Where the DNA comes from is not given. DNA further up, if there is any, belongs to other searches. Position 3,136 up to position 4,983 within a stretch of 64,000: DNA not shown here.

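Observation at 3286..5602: PMT/GT39-like protein mannosyltransferase next to candidate acceptors: does this organism O-glycosylate Pro/Thr linkers?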

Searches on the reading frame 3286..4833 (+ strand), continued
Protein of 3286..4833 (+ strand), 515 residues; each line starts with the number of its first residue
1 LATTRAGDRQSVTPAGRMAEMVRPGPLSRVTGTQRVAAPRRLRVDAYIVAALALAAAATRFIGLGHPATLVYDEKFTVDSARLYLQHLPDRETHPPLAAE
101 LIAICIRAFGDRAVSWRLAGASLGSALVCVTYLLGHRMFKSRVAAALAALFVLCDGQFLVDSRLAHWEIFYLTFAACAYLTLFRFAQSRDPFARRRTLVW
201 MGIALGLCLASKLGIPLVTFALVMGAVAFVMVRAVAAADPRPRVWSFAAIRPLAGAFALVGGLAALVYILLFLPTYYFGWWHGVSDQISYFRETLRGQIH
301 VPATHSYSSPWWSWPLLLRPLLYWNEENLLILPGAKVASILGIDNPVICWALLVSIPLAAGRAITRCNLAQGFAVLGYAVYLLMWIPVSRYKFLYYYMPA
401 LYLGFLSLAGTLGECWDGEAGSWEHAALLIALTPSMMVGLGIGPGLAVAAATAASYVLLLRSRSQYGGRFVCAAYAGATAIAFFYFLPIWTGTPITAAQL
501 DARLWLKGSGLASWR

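Call 32: search_solved_structures(query=A2, max_evalue=10, show_alignments=1)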
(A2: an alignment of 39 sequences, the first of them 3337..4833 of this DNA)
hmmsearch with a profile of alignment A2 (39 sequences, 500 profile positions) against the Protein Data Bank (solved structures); distinct sequences matched with E-value up to 10: 4.
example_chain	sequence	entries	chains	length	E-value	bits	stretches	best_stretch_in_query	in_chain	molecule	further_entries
6p25_A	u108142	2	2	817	6.9e-30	107.4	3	28-260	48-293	Dolichyl-phosphate-mannose--protein mannosyltransferase 1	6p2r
9i5k_A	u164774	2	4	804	1.2e-27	100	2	15-198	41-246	Dolichyl-phosphate-mannose--protein mannosyltransferase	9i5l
9e61_A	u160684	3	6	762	1.3e-22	83.4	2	32-216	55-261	Dolichyl-phosphate-mannose--protein mannosyltransferase 4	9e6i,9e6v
6p25_B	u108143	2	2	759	1.7e-16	63.2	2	12-243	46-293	Dolichyl-phosphate-mannose--protein mannosyltransferase 2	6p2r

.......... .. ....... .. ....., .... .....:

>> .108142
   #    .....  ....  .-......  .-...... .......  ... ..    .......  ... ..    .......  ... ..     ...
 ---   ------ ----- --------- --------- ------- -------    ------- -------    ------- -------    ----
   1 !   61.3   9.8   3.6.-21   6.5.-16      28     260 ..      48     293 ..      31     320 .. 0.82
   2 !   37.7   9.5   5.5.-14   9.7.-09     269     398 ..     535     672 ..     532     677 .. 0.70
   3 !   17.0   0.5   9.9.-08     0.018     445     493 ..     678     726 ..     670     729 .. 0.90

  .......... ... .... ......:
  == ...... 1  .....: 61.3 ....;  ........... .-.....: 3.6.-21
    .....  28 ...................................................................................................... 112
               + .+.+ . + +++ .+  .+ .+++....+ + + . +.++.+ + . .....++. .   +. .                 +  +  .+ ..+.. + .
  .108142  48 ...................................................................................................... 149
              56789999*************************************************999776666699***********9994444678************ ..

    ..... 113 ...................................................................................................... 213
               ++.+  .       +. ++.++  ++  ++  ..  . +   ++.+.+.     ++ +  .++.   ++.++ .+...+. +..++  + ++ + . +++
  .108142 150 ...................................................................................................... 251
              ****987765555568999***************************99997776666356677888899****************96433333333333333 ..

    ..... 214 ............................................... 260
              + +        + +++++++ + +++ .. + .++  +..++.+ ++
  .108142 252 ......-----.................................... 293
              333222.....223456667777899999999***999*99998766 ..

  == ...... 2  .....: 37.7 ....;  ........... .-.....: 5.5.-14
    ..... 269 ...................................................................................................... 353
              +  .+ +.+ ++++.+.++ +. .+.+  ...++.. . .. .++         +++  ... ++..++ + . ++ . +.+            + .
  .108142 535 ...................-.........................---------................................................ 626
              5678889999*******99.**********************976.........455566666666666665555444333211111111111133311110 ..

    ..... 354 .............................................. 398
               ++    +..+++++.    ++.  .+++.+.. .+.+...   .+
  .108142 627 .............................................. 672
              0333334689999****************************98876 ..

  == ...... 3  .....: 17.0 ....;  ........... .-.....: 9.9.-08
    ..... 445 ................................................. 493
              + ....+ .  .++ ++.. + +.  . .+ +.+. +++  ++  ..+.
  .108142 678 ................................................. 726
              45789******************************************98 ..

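Call 42: find_related_loci(query=A2, collection=genome_contigs, flank=6000)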
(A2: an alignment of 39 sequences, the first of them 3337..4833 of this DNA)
Query A2 (498 aa) in genome_contigs; peptide patterns used: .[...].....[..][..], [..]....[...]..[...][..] (x = any residue, [..] = any of these).
431 stretches matched a pattern; 393 encode a relative of the query (tblastn E <= 1e-3); the best 80 are kept; 79 distinct loci.
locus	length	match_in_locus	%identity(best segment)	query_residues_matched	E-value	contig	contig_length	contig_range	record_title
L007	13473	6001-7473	60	1-497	0e+0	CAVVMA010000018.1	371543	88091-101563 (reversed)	MAG: uncultured delta proteobacterium isolate MFD09222.bin.2.46 genome assembly, contig: contig_97906, whole genome shot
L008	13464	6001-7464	62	7-497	2e-180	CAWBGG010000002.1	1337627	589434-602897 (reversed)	MAG: uncultured delta proteobacterium isolate MFD09222.bin.1.50 genome assembly, contig: contig_50833, whole genome shot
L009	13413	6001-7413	58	26-497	8e-154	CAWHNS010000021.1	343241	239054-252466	MAG: uncultured delta proteobacterium isolate MFD09222.bin.2.29 genome assembly, contig: contig_91754, whole genome shot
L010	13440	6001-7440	53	20-498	5e-157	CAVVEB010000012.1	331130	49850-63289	MAG: uncultured delta proteobacterium isolate MFD02248.bin.2.125 genome assembly, contig: contig_59614, whole genome sho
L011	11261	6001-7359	51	47-497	3e-138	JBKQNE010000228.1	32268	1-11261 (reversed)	MAG: Candidatus Binataceae bacterium isolate LASAr3G3H3I__bin_44 LASAr3G3H3I_000000263538, whole genome shotgun sequence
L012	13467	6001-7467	47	11-497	2e-136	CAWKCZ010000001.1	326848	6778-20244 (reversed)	MAG: uncultured delta proteobacterium isolate MFD05502.bin.2.98 genome assembly, contig: contig_18783, whole genome shot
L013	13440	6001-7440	48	6-497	2e-138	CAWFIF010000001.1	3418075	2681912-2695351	MAG: uncultured delta proteobacterium isolate MFD02248.bin.1.46 genome assembly, contig: contig_107, whole genome shotgu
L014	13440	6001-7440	52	26-498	9e-141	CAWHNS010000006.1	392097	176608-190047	MAG: uncultured delta proteobacterium isolate MFD09222.bin.2.29 genome assembly, contig: contig_137831, whole genome sho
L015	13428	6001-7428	50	22-497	1e-129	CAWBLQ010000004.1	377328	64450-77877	MAG: Candidatus Binataceae bacterium isolate MFD02248.bin.1.59 genome assembly, contig: contig_24405, whole genome shotg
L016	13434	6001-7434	50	22-497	3e-129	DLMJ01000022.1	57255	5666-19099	MAG TPA_asm: Candidatus Binatus soli isolate UBA7539 UBA7539_contig_114, whole genome shotgun sequence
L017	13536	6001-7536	46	17-497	4e-128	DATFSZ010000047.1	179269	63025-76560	MAG TPA_asm: Candidatus Binataceae bacterium isolate SMAG_U9397 k141_7269085, whole genome shotgun sequence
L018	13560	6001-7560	43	7-497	3e-124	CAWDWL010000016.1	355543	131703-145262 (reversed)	MAG: uncultured proteobacterium isolate MFD05705.bin.1.215 genome assembly, contig: contig_32673, whole genome shotgun s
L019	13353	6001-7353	46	42-497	8e-121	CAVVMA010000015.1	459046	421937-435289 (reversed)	MAG: uncultured delta proteobacterium isolate MFD09222.bin.2.46 genome assembly, contig: contig_85776, whole genome shot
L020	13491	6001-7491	42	5-497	5e-119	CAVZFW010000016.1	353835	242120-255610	MAG: uncultured delta proteobacterium isolate MFD05513.bin.2.80 genome assembly, contig: contig_7130, whole genome shotg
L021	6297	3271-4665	44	25-497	9e-119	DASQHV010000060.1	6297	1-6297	MAG TPA_asm: Candidatus Acidiferrales bacterium isolate SMAG_U11842 k141_533582, whole genome shotgun sequence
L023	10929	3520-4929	46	25-497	2e-118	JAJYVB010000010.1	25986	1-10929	MAG: Deltaproteobacteria bacterium isolate FK1.bin62 NODE_1772_length_25986_cov_1.166402, whole genome shotgun sequence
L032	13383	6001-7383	45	25-497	3e-117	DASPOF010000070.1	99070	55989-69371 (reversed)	MAG TPA_asm: Candidatus Binataceae bacterium isolate SMAG_U12140 k141_2054559, whole genome shotgun sequence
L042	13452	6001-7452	45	14-497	2e-113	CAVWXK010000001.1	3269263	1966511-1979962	MAG: uncultured proteobacterium isolate MFD03726.bin.2.8 genome assembly, contig: contig_15707, whole genome shotgun seq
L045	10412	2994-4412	43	25-497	4e-113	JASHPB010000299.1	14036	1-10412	MAG: Candidatus Binataceae bacterium isolate JOPF038 JOPF_NEAR_contig_1151886, whole genome shotgun sequence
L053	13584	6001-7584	41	26-497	7e-111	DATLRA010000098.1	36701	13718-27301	MAG TPA_asm: Candidatus Binataceae bacterium isolate SMAG_U13892 k141_1022571, whole genome shotgun sequence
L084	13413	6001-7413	43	38-497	4e-112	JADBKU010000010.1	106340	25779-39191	MAG: bacterium isolate Bu91 bin.91_contig10, whole genome shotgun sequence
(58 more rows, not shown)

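Call 45: predict_structure(alignment_id=A2)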
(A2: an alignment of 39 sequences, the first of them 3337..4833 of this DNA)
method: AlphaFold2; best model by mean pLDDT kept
length: 498 residues; sequences in the alignment: 39
mean_pLDDT: 82.7   pTM: 0.87
mean pLDDT of the five models: 82.7, 82.2, 81.5, 80.5, 78.2
residues with pLDDT >= 90: 254; 70-90: 147; 50-70: 50; < 50: 47
segments of 3 or more residues with pLDDT < 50: 1-18, 302-324, 495-498
pLDDT, mean of each block of 10 residues (from residue 1): 35 40 84 95 83 80 91 77 94 93 93 97 96 91 63 94 96 92 98 89 97 89 72 89 97 88 81 84 71 64 44 36 63 92 94 95 89 69 94 97 94 92 89 97 94 97 89 71 73 51
secondary structure, 60 per line:
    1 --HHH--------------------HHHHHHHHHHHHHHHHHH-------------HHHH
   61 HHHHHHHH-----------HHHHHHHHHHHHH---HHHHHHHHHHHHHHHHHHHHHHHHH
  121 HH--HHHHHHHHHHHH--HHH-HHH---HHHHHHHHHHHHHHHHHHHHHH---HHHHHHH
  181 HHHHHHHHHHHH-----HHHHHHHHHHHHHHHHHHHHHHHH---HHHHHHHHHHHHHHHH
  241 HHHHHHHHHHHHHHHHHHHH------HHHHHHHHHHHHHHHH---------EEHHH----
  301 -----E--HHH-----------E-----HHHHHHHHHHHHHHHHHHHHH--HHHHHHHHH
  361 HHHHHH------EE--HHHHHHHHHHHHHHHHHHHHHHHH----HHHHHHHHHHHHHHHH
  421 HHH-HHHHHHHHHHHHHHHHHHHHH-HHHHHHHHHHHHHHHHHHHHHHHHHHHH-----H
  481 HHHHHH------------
elements in order: H26-43 H57-68 H80-92 H96-122 H125-136 H149-170 H174-192 H198-221 H225-260 H267-282 H329-349 H352-366 H377-400 H405-423 H425-445 H447-474 H480-486

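Call 51: fold_search(model_id=the predicted structure, library=pdb)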
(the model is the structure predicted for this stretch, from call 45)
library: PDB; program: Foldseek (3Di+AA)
matches with E <= 10: 441; with E <= 0.001: 14
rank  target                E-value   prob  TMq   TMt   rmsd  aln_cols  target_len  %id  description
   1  9i5k_A                7.8e-12  1.00  0.67  0.68   5.8       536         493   20  Structure of the Chaetomium thermophilum Pmt4 homodimer (C2 symmetry) (released 2025-12-24)
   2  9i5l_A                3.3e-08  1.00  0.68  0.49   8.0       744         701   15  Structure of the Chaetomium thermophilum Pmt4 homodimer (C1 symmetry) (released 2025-12-24)
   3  5ezm                  1.4e-07  1.00  0.52  0.49   7.4       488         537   16  Crystal Structure of ArnT from Cupriavidus metallidurans in the apo state (released 2016-02-17)
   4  5f15                  1.6e-07  1.00  0.51  0.48   7.7       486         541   16  Crystal Structure of ArnT from Cupriavidus metallidurans bound to Undecaprenyl phosphate (released 2016-02-17)
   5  9e6i_B                2.4e-07  1.00  0.66  0.47   9.8       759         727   13  Cryo-EM structure of Saccharomyces cerevisiae Pmt4-Ccw5 complex (released 2025-10-15)
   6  9e61_A                3.9e-07  1.00  0.66  0.47  10.4       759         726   13  Cryo-EM structure of Saccharomyces cerevisiae Pmt4 apo form (released 2025-10-15)
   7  9e61_B                5.7e-07  1.00  0.66  0.47  10.0       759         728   13  Cryo-EM structure of Saccharomyces cerevisiae Pmt4 apo form (released 2025-10-15)
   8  6p25_A                5.9e-07  1.00  0.71  0.49   5.6       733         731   16  Structure of S. cerevisiae protein O-mannosyltransferase Pmt1-Pmt2 complex bound to the sugar donor and a peptide acce (released 2019-07-10)
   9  3wak                  7.8e-06  1.00  0.43  0.27  13.6       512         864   14  Crystal structure of the Archaeoglobus fulgidus oligosaccharyltransferase (O29867_ARCFU) in the apo form (released 2013-10-30)
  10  6ezn_F                4.8e-05  1.00  0.45  0.36  14.2       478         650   12  Cryo-EM structure of the yeast oligosaccharyltransferase (OST) complex (released 2018-01-17)
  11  3waj                  1.7e-04  1.00  0.43  0.29  13.8       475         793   14  Crystal structure of the Archaeoglobus fulgidus oligosaccharyltransferase (O29867_ARCFU) complex with Zn and sulfate (released 2013-10-30)
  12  5ogl_A                4.1e-04  1.00  0.42  0.32  10.9       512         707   11  Structure of bacterial oligosaccharyltransferase PglB in complex with an acceptor peptide and an lipid-linked oligosac (released 2017-10-25)
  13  7w72_U                7.8e-04  1.00  0.40  0.45  14.4       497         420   11  Structure of a human glycosylphosphatidylinositol (GPI) transamidase (released 2022-02-16)
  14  7bvf_B                9.3e-04  1.00  0.51  0.27   8.5       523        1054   14  Cryo-EM structure of Mycobacterium tuberculosis arabinosyltransferase EmbA-EmbB-AcpM2 in complex with ethambutol (released 2020-04-29)
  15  3rce_A                1.1e-03  1.00  0.41  0.32  17.9       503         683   11  Bacterial oligosaccharyltransferase PglB (released 2011-06-15)
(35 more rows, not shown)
